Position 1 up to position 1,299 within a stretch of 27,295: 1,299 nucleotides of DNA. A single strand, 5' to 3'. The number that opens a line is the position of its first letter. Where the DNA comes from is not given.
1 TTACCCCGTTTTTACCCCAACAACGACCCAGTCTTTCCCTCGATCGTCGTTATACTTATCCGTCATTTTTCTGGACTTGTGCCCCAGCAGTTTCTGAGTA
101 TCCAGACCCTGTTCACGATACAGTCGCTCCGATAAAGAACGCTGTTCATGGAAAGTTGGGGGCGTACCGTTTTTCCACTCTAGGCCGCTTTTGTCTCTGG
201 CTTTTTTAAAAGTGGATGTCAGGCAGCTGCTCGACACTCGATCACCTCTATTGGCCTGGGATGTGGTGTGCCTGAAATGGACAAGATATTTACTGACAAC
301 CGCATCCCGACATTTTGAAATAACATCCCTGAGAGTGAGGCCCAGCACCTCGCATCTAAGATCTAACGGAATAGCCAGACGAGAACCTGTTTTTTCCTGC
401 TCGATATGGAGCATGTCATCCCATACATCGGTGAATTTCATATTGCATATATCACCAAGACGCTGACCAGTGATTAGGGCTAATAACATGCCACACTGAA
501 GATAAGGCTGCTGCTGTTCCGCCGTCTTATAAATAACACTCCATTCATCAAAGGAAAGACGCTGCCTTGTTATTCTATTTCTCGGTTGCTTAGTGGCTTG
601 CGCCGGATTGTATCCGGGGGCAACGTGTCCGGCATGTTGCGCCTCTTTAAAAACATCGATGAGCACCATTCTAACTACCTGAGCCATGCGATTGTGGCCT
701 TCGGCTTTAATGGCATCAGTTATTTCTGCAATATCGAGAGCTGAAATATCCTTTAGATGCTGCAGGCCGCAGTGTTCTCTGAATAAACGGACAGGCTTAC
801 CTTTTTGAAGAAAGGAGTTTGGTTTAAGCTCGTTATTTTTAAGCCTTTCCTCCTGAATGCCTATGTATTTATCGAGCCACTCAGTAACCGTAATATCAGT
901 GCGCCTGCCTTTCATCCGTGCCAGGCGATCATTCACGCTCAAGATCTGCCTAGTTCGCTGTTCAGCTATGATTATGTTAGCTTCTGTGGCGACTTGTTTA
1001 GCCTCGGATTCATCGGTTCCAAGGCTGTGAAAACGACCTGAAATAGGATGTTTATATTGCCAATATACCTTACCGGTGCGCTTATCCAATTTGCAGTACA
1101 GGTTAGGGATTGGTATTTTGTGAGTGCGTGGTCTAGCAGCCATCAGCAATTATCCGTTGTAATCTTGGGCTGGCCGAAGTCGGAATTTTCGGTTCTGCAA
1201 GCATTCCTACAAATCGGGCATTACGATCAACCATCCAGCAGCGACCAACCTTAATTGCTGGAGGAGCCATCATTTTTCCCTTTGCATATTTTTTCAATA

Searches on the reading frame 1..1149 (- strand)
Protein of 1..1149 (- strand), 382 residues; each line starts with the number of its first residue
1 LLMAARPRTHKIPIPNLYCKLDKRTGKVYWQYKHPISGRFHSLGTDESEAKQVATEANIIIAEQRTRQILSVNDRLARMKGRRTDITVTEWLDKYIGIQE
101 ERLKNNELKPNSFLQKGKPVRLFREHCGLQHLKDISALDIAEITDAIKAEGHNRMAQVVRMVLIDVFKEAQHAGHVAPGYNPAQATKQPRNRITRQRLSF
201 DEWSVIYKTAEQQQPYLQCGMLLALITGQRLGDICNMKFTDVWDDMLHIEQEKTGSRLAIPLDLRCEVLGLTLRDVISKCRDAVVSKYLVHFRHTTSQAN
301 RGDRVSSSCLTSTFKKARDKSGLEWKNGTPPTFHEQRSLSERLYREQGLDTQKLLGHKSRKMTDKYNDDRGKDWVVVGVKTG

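Call 36: search_protein_families(library=pfam, proteins=[window:1-1149:-], max_evalue=0.001)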
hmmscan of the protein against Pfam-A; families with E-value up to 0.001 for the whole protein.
window:1-1149:- (382 aa): 2 families
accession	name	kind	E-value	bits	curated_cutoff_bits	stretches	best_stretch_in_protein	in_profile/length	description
PF09003.16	Arm-DNA-bind_1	-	2.5e-28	98.4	22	1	3-74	1-73/74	Bacteriophage lambda integrase, Arm DNA-binding domain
PF00589.27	Phage_integrase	-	7.7e-21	75.1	27.1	1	197-369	2-168/172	Phage integrase family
